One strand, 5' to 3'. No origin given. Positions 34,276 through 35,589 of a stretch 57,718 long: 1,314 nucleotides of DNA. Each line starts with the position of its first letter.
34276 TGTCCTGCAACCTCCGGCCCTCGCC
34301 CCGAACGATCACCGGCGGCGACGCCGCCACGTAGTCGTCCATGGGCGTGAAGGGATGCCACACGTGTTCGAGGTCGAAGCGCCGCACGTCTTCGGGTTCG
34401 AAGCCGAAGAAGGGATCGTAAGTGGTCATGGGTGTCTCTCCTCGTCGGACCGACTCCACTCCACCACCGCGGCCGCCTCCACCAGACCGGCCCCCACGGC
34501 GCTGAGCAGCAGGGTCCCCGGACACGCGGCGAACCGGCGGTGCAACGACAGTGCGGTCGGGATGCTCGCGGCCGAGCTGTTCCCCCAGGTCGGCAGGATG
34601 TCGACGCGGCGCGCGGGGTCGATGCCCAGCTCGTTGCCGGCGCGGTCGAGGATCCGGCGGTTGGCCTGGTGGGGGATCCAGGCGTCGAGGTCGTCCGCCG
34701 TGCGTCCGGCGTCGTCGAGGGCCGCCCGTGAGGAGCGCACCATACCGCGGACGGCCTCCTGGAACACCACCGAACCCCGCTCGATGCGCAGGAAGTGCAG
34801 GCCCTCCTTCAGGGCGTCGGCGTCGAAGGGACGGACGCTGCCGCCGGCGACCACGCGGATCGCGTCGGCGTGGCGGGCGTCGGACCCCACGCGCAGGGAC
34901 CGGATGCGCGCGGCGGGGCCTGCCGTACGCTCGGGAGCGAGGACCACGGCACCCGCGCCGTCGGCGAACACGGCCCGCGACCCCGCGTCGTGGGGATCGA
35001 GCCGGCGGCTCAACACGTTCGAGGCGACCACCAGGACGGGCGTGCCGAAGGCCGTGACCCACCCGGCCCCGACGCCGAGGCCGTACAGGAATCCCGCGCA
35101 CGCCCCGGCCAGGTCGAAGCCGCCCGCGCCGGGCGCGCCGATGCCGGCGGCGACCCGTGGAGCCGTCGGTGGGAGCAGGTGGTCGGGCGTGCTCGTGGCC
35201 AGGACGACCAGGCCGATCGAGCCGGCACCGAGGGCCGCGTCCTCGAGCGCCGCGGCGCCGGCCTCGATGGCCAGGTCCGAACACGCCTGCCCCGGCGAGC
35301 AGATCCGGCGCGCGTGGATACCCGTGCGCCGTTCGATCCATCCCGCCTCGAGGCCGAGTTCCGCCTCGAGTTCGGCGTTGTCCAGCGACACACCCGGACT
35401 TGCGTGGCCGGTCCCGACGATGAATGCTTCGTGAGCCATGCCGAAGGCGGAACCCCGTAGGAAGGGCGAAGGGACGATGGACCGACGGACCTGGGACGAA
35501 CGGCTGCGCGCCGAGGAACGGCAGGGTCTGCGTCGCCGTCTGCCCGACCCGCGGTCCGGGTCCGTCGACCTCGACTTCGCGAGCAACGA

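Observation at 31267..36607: BioZ-type biotin pathway in a non-alphaproteobacterium, built as a mosaic operon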

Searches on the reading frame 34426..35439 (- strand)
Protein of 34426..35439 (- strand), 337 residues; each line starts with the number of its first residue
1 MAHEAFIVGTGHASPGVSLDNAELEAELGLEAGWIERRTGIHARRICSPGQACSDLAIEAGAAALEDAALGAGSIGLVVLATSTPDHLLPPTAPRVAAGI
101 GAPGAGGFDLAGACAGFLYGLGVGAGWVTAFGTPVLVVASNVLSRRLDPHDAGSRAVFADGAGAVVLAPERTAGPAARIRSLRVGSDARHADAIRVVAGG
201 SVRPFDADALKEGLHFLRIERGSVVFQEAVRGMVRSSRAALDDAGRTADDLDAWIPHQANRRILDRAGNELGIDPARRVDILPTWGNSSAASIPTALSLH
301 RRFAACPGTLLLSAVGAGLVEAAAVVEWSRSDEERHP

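Call 4: search_protein_families(library=ncbifam, proteins=[window:34426-35439:-], max_evalue=0.00001)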
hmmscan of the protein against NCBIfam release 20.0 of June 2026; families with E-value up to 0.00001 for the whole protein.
window:34426-35439:- (337 aa): 10 families
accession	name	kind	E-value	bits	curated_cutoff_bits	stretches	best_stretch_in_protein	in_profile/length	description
NF004623.0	PRK05963.1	equivalog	9.8e-100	334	437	1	5-327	6-327/328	beta-ketoacyl-ACP synthase III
NF006829.0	PRK09352.1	subfamily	1.5e-77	260.7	249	1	4-328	4-321/322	beta-ketoacyl-ACP synthase 3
TIGR00747.1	fabH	subfamily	5.6e-69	232.7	292.1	1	5-328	3-322/322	beta-ketoacyl-ACP synthase III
NF005541.0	PRK07204.1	equivalog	9.2e-34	117.3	402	1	3-327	3-328/329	beta-ketoacyl-ACP synthase III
NF006720.0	PRK09258.1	equivalog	1.7e-25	90.1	285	2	23-124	31-133/338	3-oxoacyl-ACP synthase III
NF005308.0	PRK06840.1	equivalog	1.5e-23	83.4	315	1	4-330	4-337/339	3-oxoacyl-ACP synthase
NF009519.0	PRK12880.1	equivalog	2.9e-21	76.2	436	1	39-328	46-338/353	beta-ketoacyl-ACP synthase III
NF005703.0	PRK07515.1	equivalog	5.4e-21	74.9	304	1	54-326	97-370/373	beta-ketoacyl-ACP synthase III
NF003274.0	PRK04262.1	equivalog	3.2e-08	33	244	0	5-166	3-163/347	hydroxymethylglutaryl-CoA synthase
TIGR00748.1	HMG_CoA_syn_Arc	equivalog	4.1e-06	26.3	353.35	0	231-320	208-299/345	hydroxymethylglutaryl-CoA synthase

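Call 5: search_protein_families(library=pfam, proteins=[window:34426-35439:-], max_evalue=0.00001)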
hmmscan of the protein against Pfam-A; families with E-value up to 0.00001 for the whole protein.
window:34426-35439:- (337 aa): 2 families
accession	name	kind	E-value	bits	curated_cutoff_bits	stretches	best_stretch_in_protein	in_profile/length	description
PF08541.16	ACP_syn_III_C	-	5e-19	68.7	26.6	1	241-328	1-90/90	3-Oxoacyl-[acyl-carrier-protein (ACP)] synthase III C terminal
PF08545.16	ACP_syn_III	-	5.7e-16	58.6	24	1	108-187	1-79/80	3-Oxoacyl-[acyl-carrier-protein (ACP)] synthase III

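Call 6: find_homologous_proteins(query=window:34426-35439:-, max_evalue=1e-20)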
Query window:34426-35439:- (337 aa): 5992 proteins with E <= 1e-20 among 8000 candidates; the best 120 are listed.
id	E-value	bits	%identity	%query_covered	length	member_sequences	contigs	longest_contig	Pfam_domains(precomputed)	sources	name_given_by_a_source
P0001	6.2e-201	685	96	100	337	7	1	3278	PF08545.17,PF08541.17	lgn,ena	-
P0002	2.1e-179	614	86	100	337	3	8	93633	PF08545.17,PF08541.17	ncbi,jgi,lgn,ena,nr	ncbi:MAG TPA: beta-ketoacyl-ACP synthase 3 [Candidatus Krumholzibacteria bacterium]|nr:beta-ketoacyl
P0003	7.9e-142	491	72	99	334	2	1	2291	PF08545.17,PF08541.17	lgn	-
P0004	3.0e-140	485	71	98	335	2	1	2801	PF08545.17,PF08541.17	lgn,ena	-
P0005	7.5e-140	484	71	98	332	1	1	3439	PF08545.17,PF08541.17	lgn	-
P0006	1.5e-139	483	72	99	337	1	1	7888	PF08545.17,PF08541.17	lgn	-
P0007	2.0e-139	483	70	99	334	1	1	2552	PF08545.17,PF08541.17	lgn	-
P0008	2.8e-136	472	70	98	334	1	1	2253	PF08545.17,PF08541.17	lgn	-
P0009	4.8e-111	389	62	95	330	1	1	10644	PF08545.17,PF08541.17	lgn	-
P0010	5.0e-109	383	59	96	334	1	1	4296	PF08545.17,PF08541.17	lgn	-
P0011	2.9e-108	380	60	96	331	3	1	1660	PF08545.17,PF08541.17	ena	-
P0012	7.9e-108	379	59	96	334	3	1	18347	PF08545.17,PF08541.17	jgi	jgi:3-oxoacyl-[acyl-carrier-protein] synthase-3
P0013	2.1e-107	377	59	96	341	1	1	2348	PF08545.17,PF08541.17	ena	-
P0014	2.3e-107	377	61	95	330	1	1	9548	PF08545.17,PF08541.17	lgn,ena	-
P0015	2.3e-107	377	59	98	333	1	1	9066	PF08545.17,PF08541.17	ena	-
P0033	3.9e-102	360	59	93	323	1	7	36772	PF08545.17,PF08541.17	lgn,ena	-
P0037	1.9e-88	315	53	96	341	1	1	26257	PF08545.17,PF08541.17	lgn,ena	-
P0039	2.6e-87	311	52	96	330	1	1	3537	PF08545.17,PF08541.17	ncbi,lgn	-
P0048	2.3e-84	302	52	96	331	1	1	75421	PF08545.17,PF08541.17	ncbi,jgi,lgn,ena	jgi:3-oxoacyl-[acyl-carrier-protein] synthase-3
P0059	4.3e-82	294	49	95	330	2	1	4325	PF08545.17,PF08541.17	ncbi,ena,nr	ncbi:MAG: ketoacyl-ACP synthase III [Bacteroidetes bacterium QS_8_68_15]|nr:MAG: ketoacyl-ACP syntha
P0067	1.4e-81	293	51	96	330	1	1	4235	PF08545.17,PF08541.17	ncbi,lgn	-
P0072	3.3e-81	291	51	96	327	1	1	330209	PF08545.17,PF08541.17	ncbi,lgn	ncbi:MAG: beta-ketoacyl-ACP synthase 3 [Actinomycetota bacterium]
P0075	5.3e-81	291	49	95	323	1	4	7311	PF08545.17,PF08541.17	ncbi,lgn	-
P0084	1.7e-80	289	50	97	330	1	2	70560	PF08545.17,PF08541.17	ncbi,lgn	-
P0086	3.1e-80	288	50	96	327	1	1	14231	PF08545.17,PF08541.17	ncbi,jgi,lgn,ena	-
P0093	1.1e-79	286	48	96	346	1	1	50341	PF08545.17,PF08541.17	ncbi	-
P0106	4.9e-79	284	49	96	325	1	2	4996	PF08545.17,PF08541.17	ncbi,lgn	ncbi:MAG TPA: beta-ketoacyl-ACP synthase 3 [Gemmata sp.]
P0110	5.7e-79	284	48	95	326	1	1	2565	PF08545.17,PF08541.17,PF00195.26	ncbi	-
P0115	7.5e-79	284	50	96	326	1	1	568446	PF08545.17,PF08541.17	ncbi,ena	-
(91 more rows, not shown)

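Call 13: search_solved_structures(query=window:34426-35439:-, max_evalue=1e-20, show_alignments=3)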
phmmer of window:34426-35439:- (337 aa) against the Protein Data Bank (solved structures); distinct sequences matched with E-value up to 1e-20: 39.
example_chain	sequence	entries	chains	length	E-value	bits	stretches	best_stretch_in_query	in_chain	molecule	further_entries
9j6e_A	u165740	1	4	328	1.2e-75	258.1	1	6-325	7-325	3-oxopimeloyl-[acyl-carrier-protein] synthase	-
6kue_A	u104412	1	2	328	5.6e-75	255.9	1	6-325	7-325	3-oxoacyl-[acyl-carrier-protein] synthase III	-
9w96_A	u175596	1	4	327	4.5e-74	253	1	7-325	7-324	3-oxopimeloyl-[acyl-carrier-protein] synthase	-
2x3e_A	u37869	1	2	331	2.2e-44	155.4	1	3-330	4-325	3-OXOACYL-[ACYL-CARRIER-PROTEIN] SYNTHASE 3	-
4wzu_A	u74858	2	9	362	7.3e-44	153.7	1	5-329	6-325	3-oxoacyl-[acyl-carrier-protein] synthase 3 protein 2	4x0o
1ebl_A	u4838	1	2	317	6.3e-43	150.6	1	7-326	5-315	BETA-KETOACYL-ACP SYNTHASE III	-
6x7r_A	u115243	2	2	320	9.5e-43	150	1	7-326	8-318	3-oxoacyl-[acyl-carrier-protein] synthase 3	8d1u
9ka2_A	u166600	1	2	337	9.8e-43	150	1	7-326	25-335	Beta-ketoacyl-[acyl-carrier-protein] synthase III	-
3il9_A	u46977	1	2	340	1.1e-42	149.9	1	7-326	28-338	3-oxoacyl-[acyl-carrier-protein] synthase 3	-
1hn9_A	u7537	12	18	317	1.1e-42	149.8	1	7-326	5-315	BETA-KETOACYL-ACYL CARRIER PROTEIN SYNTHASE III | 3-oxoacyl-[acyl-carrier-protein] synthase III | 3-oxoacyl-[acyl-carrier-protein] synthase 3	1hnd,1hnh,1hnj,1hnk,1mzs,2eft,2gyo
4x9k_A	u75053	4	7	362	1.8e-42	149.1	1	5-329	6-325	3-oxoacyl-[acyl-carrier-protein] synthase 3 protein 2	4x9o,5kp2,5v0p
1hzp_A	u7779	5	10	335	3.1e-42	148.3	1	11-328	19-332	3-OXOACYL-[ACYL-CARRIER-PROTEIN] SYNTHASE III | 3-oxoacyl-[acyl-carrier-protein] synthase 3 | Beta-ketoacyl-ACP synthase III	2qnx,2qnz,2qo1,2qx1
1m1m_A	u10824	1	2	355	3.8e-42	148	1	11-328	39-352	3-OXOACYL-[ACYL-CARRIER-PROTEIN] SYNTHASE III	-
2ahb_A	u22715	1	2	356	9e-42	146.8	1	11-328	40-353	Beta- ketoacyl-ACP synthase III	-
2qny_A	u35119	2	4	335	1.3e-41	146.3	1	11-328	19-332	3-oxoacyl-[acyl-carrier-protein] synthase 3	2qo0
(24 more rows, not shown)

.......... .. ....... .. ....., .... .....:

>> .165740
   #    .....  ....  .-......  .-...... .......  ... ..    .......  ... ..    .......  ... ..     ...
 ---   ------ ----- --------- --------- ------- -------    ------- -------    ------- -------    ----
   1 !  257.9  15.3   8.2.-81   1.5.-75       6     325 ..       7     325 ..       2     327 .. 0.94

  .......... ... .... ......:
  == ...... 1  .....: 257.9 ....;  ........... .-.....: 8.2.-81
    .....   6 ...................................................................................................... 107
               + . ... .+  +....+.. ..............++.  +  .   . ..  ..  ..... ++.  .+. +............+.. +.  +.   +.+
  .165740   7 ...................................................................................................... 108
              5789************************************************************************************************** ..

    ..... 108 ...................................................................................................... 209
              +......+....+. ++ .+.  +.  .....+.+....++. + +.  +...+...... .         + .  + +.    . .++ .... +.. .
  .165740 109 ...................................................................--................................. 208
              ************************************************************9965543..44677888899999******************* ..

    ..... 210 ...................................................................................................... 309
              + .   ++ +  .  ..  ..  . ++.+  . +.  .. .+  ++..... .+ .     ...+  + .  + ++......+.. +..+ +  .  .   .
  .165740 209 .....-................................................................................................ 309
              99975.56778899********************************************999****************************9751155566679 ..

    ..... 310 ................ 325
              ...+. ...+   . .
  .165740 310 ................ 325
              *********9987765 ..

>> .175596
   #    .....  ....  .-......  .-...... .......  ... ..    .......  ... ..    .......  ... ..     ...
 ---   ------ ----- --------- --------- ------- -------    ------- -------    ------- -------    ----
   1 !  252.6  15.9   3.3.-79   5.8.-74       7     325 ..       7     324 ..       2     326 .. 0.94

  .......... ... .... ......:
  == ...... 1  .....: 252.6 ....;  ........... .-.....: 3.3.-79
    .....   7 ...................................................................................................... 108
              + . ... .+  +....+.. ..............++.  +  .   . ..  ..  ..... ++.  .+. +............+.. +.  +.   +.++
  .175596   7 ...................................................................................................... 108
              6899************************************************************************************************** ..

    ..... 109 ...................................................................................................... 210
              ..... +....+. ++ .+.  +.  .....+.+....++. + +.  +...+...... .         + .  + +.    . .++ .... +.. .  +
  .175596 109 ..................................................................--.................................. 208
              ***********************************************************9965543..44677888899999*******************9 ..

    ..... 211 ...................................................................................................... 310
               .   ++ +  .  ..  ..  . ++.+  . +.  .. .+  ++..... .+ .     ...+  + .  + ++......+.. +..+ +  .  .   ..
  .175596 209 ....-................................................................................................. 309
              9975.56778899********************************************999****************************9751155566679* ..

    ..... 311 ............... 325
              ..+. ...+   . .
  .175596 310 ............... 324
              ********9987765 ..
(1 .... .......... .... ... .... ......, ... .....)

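Call 15: find_encoding_contigs(protein=window:34426-35439:-, flank=10000, max_places=4)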
Protein window:34426-35439:- (337 aa): no gene with exactly this product is on record in the collection.

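Call 16: find_encoding_contigs(protein=P0002, flank=10000, max_places=4)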
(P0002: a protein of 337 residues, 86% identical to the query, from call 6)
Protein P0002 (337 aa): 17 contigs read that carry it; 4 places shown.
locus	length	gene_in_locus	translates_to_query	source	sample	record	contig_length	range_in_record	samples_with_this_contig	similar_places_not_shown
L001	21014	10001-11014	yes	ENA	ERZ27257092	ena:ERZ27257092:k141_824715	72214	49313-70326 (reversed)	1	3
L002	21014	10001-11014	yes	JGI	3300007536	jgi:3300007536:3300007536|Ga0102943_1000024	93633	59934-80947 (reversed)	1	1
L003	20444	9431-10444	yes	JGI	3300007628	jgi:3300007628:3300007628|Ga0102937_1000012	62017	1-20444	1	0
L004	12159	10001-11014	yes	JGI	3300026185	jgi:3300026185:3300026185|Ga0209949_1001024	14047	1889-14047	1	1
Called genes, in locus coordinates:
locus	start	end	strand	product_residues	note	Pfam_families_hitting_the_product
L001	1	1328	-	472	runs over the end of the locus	PF02874:ATP-synt_ab_N, PF00006:ATP-synt_ab, PF22919:ATP-synt_VA_C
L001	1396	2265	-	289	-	PF00231:ATP-synt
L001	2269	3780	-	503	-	PF02874:ATP-synt_ab_N, PF00006:ATP-synt_ab, PF00306:ATP-synt_ab_C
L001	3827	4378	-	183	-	PF00213:OSCP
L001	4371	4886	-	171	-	PF00430:ATP-synt_B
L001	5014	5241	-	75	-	PF00137:ATP-synt_C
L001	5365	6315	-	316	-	PF00119:ATP-synt_A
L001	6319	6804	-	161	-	-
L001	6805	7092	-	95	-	PF09527:ATPase_gene1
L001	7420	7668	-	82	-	-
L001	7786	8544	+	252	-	-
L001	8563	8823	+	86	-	-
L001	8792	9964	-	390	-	PF00155:Aminotran_1_2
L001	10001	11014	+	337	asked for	PF08545:ACP_syn_III, PF08541:ACP_syn_III_C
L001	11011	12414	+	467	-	PF00202:Aminotran_3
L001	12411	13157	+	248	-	PF01656:CbiA, PF07755:DUF1611 (faint), PF13500:AAA_26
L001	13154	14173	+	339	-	PF04055:Radical_SAM, PF06968:BATS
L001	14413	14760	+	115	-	PF11969:DcpS_C, PF01230:HIT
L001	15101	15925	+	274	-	PF09365:DUF2461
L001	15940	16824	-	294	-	PF13302:Acetyltransf_3, PF00583:Acetyltransf_1, PF13673:Acetyltransf_10, PF13508:Acetyltransf_7, PF08445:FR47 (faint)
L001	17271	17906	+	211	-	-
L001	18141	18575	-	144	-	PF04519:Bactofilin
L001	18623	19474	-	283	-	PF01551:Peptidase_M23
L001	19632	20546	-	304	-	PF02195:ParB_N, PF17762:HTH_ParB, PF23552:ParB_C (weak)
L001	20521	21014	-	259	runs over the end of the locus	PF00142:Fer4_NifH (weak), PF01656:CbiA, PF02374:ArsA_ATPase (weak), PF06564:CBP_BcsQ, PF09140:MipZ, PF10609:ParA, PF13614:AAA_31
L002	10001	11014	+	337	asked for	PF08545:ACP_syn_III, PF08541:ACP_syn_III_C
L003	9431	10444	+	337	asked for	PF08545:ACP_syn_III, PF08541:ACP_syn_III_C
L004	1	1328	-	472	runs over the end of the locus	PF02874:ATP-synt_ab_N, PF00006:ATP-synt_ab, PF22919:ATP-synt_VA_C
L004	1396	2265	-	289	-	PF00231:ATP-synt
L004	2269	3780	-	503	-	PF02874:ATP-synt_ab_N, PF00006:ATP-synt_ab, PF00306:ATP-synt_ab_C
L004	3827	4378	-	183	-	PF00213:OSCP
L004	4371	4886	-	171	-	PF00430:ATP-synt_B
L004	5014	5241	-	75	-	PF00137:ATP-synt_C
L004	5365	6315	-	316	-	PF00119:ATP-synt_A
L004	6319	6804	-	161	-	-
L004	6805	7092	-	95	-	PF09527:ATPase_gene1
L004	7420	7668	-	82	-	-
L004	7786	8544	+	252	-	-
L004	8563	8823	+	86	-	-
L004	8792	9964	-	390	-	PF00155:Aminotran_1_2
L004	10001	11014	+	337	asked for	PF08545:ACP_syn_III, PF08541:ACP_syn_III_C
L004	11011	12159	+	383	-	?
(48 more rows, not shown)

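Call 19: search_dna_similar(query=window:34426-35439:-, collection=plasmids, mode=protein, max_rows=40, rows=spread, max_evalue=1e-20)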
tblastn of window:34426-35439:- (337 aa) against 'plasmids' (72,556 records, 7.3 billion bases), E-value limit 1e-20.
Records with a match: 234; places in all: 252; records where one place covers at least 80% of the query: 221.
Best place of each record, by identity: <60% 234.
By first word of the organism name: Streptomyces 75; Rhizobium 25; Mesorhizobium 18; Sinorhizobium 13; Prescottella 11; Escherichia 11; Ensifer 8; Phyllobacterium 6; Paracoccus 6; Vibrio 6; and 36 more.
By predicted mobility (MOB-suite, as given by PLSDB): non-mobilizable 170; mobilizable 39; conjugative 25.
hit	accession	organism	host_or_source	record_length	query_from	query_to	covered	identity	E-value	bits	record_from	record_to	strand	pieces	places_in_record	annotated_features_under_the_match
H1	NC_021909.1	Rhizobium etli bv. mimosae str. Mim1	Mimosa affinis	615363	7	302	88%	50.3%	5e-51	189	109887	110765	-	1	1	beta-ketoacyl-ACP synthase III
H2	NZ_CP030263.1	Ensifer adhaerens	Zea mays,whole organism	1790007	7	302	88%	49.0%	9e-49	182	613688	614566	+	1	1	none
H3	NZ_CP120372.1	Sinorhizobium numidicum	Argyrolobium uniflorum,Cell culture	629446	7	308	90%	46.9%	2e-45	172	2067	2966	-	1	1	beta-ketoacyl-ACP synthase III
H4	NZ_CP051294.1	Mesorhizobium sp. NZP2077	cell culture,Lotus corniculatus nodule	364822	1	302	90%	46.7%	7e-47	177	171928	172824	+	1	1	beta-ketoacyl-ACP synthase III | adenosylmethionine--8-amino-7-oxononanoate transaminase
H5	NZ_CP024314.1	Rhizobium sp. NXC24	Phaseolus vulgaris,cell culture,plant ...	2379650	2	302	89%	46.5%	9e-49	182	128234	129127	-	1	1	record has no annotation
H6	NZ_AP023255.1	Mesorhizobium sp. 131-3-5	Lotus japonicus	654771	1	304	90%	45.7%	2e-48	181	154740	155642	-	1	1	beta-ketoacyl-ACP synthase III | adenosylmethionine--8-amino-7-oxononanoate transaminase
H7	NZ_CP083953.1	Mesorhizobium sp. B2-1-8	cell culture,soil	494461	1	299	89%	46.2%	3e-48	181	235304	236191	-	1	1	beta-ketoacyl-ACP synthase III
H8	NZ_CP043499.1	Rhizobium grahamii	Prosopis cineraria,pure bacterial ...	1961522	7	302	88%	46.3%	1e-50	187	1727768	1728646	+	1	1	none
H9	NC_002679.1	Mesorhizobium japonicum MAFF 303099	-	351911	1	299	89%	45.5%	9e-48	179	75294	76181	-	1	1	beta-ketoacyl-ACP synthase III | adenosylmethionine--8-amino-7-oxononanoate transaminase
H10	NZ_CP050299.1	Mesorhizobium huakuii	Oxytropis kamtschatica,cell ...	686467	1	299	89%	45.2%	5e-46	174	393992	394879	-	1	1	beta-ketoacyl-ACP synthase III | adenosylmethionine--8-amino-7-oxononanoate transaminase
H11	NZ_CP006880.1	Rhizobium gallicum bv. gallicum R602sp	Phaseolus vulgaris,whole ...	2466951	7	302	88%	45.3%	4e-49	183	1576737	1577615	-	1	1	record has no annotation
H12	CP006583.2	Mesorhizobium huakuii 7653R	Rice field soil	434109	7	299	87%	45.4%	9e-45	171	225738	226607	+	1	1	beta-ketoacyl-ACP synthase III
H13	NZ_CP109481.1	Streptomyces sp. NBC_01450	-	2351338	7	298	87%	42.4%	2e-30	129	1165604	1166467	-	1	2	none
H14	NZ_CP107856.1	Streptomyces sp. NBC_00503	-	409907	5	298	87%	40.7%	2e-30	129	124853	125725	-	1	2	beta-ketoacyl-ACP synthase III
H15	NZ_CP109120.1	Streptomyces sp. NBC_01766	-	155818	3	299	88%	39.7%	4e-34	140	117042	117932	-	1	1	beta-ketoacyl-ACP synthase III | VlmB-like protein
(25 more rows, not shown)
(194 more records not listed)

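Call 20: get_annotated_region(hit=H9, flank=6000)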
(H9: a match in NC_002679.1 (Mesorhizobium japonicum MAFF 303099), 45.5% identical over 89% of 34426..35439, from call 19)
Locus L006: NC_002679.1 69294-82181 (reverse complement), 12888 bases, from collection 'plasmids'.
description: Mesorhizobium japonicum MAFF 303099 plasmid pMLa, complete sequence
organism: Mesorhizobium japonicum MAFF 303099 (NCBI taxid 266835)
taxonomy: Bacteria; Pseudomonadota; Alphaproteobacteria; Hyphomicrobiales; Phyllobacteriaceae; Mesorhizobium; Mesorhizobium japonicum; Mesorhizobium japonicum MAFF 303099
host: -; source: -; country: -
typing (MOB-suite, as given by PLSDB): conjugative; relaxase MOBP,MOBP; mating-pair formation MPF_T
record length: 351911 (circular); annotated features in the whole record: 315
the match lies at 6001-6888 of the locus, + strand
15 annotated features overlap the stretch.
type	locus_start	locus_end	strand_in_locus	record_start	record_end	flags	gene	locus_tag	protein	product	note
CDS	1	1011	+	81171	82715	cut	-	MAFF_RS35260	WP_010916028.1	L-aspartate oxidase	GO:0009435 - NAD biosynthetic process [Evidence IEA]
CDS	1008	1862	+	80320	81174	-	nadC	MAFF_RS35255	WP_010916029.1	carboxylating nicotinate-nucleotide diphosphorylase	GO:0019363 - pyridine nucleotide biosynthetic process [Evidence IEA]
CDS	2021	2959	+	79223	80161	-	bioB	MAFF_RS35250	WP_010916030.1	biotin synthase BioB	GO:0009102 - biotin biosynthetic process [Evidence IEA]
CDS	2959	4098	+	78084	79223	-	-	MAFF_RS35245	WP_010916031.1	8-amino-7-oxononanoate synthase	GO:0009102 - biotin biosynthetic process [Evidence IEA]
CDS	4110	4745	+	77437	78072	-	bioD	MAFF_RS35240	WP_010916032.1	dethiobiotin synthase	GO:0009102 - biotin biosynthetic process [Evidence IEA]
CDS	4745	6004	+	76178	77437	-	-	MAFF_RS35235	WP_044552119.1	adenosylmethionine--8-amino-7-oxononanoate transaminase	GO:0009102 - biotin biosynthetic process [Evidence IEA]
CDS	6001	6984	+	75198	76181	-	-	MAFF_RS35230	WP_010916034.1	beta-ketoacyl-ACP synthase III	-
CDS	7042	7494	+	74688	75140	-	panD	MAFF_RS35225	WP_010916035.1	aspartate 1-decarboxylase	GO:0015940 - pantothenate biosynthetic process [Evidence IEA]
CDS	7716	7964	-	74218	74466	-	-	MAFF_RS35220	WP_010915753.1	hypothetical protein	-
CDS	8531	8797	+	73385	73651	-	-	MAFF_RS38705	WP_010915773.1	hypothetical protein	-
CDS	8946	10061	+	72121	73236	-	ald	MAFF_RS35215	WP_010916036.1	alanine dehydrogenase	GO:0006522 - alanine metabolic process [Evidence IEA]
CDS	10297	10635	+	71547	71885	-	-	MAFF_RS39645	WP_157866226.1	hypothetical protein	-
CDS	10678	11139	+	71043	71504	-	-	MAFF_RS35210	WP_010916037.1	MucR family transcriptional regulator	-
CDS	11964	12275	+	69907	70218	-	-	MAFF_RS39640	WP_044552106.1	hypothetical protein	-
CDS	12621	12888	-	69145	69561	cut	-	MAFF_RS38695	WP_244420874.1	hypothetical protein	-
